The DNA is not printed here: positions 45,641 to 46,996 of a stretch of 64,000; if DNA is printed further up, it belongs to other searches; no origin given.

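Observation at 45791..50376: Candidate undescribed peptide ligation/processing module: zincin-like HExxH protein, Ddl-type ATP-grasp ligase and a transglutaminase-like multi-TM protein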

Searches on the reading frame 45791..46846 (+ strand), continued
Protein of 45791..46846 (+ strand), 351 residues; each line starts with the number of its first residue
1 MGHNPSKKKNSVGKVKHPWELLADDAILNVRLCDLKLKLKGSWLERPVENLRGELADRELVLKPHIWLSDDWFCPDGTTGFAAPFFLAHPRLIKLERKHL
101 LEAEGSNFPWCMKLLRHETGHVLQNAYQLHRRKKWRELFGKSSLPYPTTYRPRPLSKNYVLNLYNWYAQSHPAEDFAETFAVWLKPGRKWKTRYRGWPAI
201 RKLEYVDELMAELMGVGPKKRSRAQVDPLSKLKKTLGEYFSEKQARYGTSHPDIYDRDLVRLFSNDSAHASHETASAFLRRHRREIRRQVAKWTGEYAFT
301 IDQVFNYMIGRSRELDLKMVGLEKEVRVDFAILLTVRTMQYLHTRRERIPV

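Call 44: search_protein_families(library=padloc, proteins=[window:45791-46846:+], max_evalue=0.01)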
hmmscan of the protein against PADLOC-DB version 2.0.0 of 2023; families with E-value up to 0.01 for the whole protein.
window:45791-46846:+ (351 aa): 0 families

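Call 55: find_encoding_contigs(protein=P0004, flank=6000, max_places=1)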
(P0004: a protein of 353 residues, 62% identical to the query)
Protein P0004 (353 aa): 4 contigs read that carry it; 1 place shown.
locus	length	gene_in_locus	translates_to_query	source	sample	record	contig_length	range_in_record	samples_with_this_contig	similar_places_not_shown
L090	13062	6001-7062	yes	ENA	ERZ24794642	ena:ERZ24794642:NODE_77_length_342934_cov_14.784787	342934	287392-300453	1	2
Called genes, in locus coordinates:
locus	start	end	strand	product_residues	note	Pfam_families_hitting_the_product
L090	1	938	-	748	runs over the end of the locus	PF04879:Molybdop_Fe4S4, PF00384:Molybdopterin, PF01568:Molydop_binding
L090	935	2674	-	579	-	PF13187:Fer4_9 (faint), PF12838:Fer4_7 (faint), PF00037:Fer4 (faint), PF12797:Fer4_2 (faint), PF12837:Fer4_6 (faint), PF13237:Fer4_10 (faint), PF13247:Fer4_11, PF04976:DmsC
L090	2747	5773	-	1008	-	PF07992:Pyr_redox_2, PF13738:Pyr_redox_3, PF00070:Pyr_redox, PF18267:Rubredoxin_C, PF04324:Fer2_BFD, PF03460:NIR_SIR_ferr, PF01077:NIR_SIR, PF00355:Rieske, +1 more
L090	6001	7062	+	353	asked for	PF15887:Peptidase_Mx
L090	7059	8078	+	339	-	PF07478:Dala_Dala_lig_C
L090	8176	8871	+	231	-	PF04264:YceI (weak)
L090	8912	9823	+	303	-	PF00072:Response_reg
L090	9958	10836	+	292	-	-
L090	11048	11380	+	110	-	-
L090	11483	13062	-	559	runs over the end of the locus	PF25390:WD40_RLD (weak), PF13540:RCC1_2, PF25390:WD40_RLD, PF13540:RCC1_2 (weak)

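Call 56: find_encoding_contigs(protein=P0011, flank=6000, max_places=1)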
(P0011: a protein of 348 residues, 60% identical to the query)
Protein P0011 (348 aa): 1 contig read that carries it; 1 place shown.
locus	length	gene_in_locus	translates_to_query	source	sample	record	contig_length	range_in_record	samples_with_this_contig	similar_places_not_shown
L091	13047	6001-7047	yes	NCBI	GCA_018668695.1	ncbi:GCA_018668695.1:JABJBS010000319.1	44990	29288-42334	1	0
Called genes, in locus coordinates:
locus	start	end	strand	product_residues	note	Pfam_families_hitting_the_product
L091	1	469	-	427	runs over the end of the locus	PF01134:GIDA (faint), PF01266:DAO (faint), PF01494:FAD_binding_3 (faint), PF03486:HI0933_like (faint), PF07992:Pyr_redox_2, PF13450:NAD_binding_8 (faint), PF00070:Pyr_redox, PF22366:NDH2_C (weak), +1 more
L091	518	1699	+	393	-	PF00174:Oxidored_molyb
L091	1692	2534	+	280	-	-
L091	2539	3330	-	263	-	-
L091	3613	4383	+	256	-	PF12811:BaxI_1, PF01027:Bax1-I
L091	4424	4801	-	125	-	-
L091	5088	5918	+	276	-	-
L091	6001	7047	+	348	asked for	PF15887:Peptidase_Mx (weak)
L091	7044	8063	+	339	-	PF07478:Dala_Dala_lig_C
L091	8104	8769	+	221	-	PF10294:Methyltransf_16 (weak), PF06325:PrmA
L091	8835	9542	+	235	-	PF04264:YceI (weak)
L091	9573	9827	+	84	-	-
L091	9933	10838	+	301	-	PF00072:Response_reg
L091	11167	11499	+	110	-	-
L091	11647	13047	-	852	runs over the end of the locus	-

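Call 63: search_protein_representatives(protein=window:45791-46846:+)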
Query: 351 residues. Proteins with E-value up to 0.001 (for the whole library): 2184; up to 1e-10: 1559; up to 1e-30: 638. The best 150 are listed.
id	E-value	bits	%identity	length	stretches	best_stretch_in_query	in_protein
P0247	1.5e-116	406.0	52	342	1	17-349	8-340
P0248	1.6e-112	392.7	50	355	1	3-349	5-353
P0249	3.2e-105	368.7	47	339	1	16-349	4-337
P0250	1.2e-104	366.9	51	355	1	19-349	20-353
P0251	3.9e-104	365.1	53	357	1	16-347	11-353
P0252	8.5e-100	350.9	44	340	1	17-349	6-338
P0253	8.1e-99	347.6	46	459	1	7-344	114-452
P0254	1.0e-98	347.3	46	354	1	4-343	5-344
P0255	3.2e-94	332.6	45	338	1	24-345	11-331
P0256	4.0e-94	332.2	46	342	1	16-350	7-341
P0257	1.3e-89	317.4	46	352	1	16-332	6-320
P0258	8.2e-88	311.4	46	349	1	19-343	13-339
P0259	7.8e-86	304.9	43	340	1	21-349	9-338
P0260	3.4e-85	302.8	56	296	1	23-253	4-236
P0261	2.9e-82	293.2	48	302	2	15-153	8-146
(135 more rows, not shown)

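Call 67: find_related_loci(query=A3, collection=metagenome_contigs, flank=4000)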
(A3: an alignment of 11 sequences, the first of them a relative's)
Query A3 (339 aa) in metagenome_contigs; peptide patterns used: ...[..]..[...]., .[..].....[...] (x = any residue, [..] = any of these).
600 stretches matched a pattern (row limit reached: there are more); 559 encode a relative of the query (tblastn E <= 1e-3); the best 80 are kept; 80 distinct loci.
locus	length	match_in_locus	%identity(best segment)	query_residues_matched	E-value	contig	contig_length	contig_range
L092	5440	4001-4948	39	5-322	2e-75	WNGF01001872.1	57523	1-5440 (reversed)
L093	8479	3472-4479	38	2-335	7e-74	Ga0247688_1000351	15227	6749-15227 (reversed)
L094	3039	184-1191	39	2-335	1e-74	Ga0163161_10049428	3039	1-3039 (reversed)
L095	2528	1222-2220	39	5-337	6e-75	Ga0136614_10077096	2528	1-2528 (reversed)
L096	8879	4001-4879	40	5-298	1e-72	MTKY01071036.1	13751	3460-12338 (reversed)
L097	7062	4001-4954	39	4-316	3e-72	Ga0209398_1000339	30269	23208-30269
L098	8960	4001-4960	36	2-322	2e-72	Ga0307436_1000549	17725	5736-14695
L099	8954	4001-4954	39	4-316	3e-72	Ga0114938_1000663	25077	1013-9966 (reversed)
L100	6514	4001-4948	37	5-322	7e-72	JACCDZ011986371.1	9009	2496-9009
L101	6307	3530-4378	41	5-289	8e-72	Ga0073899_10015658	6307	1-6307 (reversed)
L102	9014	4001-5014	39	1-337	8e-72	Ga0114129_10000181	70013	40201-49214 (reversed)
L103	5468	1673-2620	37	5-322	1e-71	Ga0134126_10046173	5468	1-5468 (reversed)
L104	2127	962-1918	37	5-327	1e-73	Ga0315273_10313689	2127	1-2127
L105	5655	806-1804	39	2-332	2e-71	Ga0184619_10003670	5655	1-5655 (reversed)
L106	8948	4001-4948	38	5-322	3e-71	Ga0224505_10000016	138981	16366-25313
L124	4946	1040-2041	39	5-337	2e-69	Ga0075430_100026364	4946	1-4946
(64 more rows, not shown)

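Call 71: search_protein_families(library=pfam, proteins=[L102:5038-7437:-, L124:2246-4672:-, L102:1708-3864:-, L086:1194-2831:-], max_evalue=0.001)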
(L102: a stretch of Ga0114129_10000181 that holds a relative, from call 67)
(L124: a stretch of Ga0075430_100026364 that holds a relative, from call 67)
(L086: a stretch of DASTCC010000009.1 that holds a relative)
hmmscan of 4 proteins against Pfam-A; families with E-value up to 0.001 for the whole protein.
L102:5038-7437:- (799 aa): 2 families
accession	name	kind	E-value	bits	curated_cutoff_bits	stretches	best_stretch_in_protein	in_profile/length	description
PF12704.14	MacB_PCD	-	4.1e-32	112.6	27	2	25-238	4-207/207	MacB-like periplasmic core domain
PF02687.27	FtsX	-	5.4e-30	104.3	25.5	2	278-391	3-111/120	FtsX-like permease C-terminal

L124:2246-4672:- (808 aa): 2 families
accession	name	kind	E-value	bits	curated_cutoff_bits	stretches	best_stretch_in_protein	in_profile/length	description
PF12704.14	MacB_PCD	-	7.6e-36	124.8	27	2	34-247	4-207/207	MacB-like periplasmic core domain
PF02687.27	FtsX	-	1.2e-28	100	25.5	2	287-398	3-109/120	FtsX-like permease C-terminal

L102:1708-3864:- (718 aa): 3 families
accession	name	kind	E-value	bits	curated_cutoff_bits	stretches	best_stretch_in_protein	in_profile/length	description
PF00593.30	TonB_dep_Rec_b-barrel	-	3.8e-33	116.4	27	1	235-692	21-436/436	TonB dependent receptor-like, beta-barrel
PF07715.20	Plug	-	2.4e-19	70.3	23.9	1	65-174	2-107/107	TonB-dependent Receptor Plug Domain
PF14905.12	OMP_b-brl_3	-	9.7e-08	31.9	27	1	493-698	207-379/408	Outer membrane protein beta-barrel family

L086:1194-2831:- (545 aa): 0 families

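Call 76: search_solved_structures(query=A1, max_evalue=10, show_alignments=5)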
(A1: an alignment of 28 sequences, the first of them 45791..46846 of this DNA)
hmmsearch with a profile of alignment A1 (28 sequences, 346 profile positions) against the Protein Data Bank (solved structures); distinct sequences matched with E-value up to 10: 6.
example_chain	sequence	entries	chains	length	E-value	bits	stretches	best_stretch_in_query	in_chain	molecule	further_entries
4l7a_A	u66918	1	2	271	0.016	17.5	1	105-207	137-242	Uncharacterized protein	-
1k99_A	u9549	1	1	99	0.045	16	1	233-289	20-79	Upstream binding factor 1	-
9dm3_A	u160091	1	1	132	0.24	13.6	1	156-265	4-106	naphthalenediimide binding protein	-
9urd_A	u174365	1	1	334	0.26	13.5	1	120-187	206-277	Substrate import-associated zinc metallohydrolase lipoprotein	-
8c16_A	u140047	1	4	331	0.69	12.1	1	189-245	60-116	Ferredoxin--NADP reductase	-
6gas_A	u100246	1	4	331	0.69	12.1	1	189-245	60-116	Ferredoxin--NADP reductase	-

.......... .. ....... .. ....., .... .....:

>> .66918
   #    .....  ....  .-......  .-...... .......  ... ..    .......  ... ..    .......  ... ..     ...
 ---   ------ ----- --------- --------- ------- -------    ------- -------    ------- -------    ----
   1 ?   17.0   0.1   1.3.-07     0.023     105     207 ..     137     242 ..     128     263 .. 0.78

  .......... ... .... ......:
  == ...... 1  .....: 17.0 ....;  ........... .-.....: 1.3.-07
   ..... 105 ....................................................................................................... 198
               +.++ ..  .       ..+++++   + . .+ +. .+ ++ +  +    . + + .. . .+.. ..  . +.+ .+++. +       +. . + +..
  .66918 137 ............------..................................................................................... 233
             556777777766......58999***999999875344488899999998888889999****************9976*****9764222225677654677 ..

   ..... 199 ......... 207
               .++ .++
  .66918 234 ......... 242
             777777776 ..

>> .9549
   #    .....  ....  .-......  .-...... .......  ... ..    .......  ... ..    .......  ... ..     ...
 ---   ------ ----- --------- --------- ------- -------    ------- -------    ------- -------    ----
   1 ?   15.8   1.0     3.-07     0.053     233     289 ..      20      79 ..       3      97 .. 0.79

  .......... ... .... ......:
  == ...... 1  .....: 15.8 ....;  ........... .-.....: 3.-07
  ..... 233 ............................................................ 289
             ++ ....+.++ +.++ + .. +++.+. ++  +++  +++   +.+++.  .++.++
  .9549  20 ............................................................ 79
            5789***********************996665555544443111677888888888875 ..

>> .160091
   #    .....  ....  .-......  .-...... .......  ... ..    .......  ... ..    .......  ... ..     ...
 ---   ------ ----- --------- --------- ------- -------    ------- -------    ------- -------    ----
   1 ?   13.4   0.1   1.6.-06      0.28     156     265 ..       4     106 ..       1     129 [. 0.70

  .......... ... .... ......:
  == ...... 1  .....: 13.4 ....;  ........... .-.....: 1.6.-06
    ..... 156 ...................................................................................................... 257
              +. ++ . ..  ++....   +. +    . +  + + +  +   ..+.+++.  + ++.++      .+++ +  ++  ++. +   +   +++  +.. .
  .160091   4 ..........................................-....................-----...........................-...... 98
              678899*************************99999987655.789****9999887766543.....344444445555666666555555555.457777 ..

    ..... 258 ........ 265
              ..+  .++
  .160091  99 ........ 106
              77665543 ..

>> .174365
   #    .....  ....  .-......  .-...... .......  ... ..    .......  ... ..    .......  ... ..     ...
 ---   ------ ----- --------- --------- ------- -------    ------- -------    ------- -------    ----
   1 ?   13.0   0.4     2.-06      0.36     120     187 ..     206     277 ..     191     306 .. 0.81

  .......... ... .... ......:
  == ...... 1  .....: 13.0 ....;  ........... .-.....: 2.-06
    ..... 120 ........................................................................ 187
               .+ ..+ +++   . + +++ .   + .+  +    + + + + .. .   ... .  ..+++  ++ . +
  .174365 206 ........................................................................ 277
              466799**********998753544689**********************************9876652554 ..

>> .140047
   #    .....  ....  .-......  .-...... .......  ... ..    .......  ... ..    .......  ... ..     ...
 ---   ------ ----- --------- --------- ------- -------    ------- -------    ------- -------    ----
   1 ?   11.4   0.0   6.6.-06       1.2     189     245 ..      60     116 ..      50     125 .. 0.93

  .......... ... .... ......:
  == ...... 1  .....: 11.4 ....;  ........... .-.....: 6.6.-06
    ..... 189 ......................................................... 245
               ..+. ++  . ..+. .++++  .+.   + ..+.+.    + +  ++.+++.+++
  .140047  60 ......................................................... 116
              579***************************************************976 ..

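Call 78: search_dna_similar(query=window:45791-46846:+, collection=plasmids, mode=protein, max_rows=15)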
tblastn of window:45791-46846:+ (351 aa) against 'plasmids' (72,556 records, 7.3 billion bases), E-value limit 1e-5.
No match.

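Call 79: search_dna_similar(query=window:45791-46846:+, collection=phages, mode=protein, max_rows=10)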
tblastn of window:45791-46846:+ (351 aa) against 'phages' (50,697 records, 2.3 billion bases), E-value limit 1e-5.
No match.
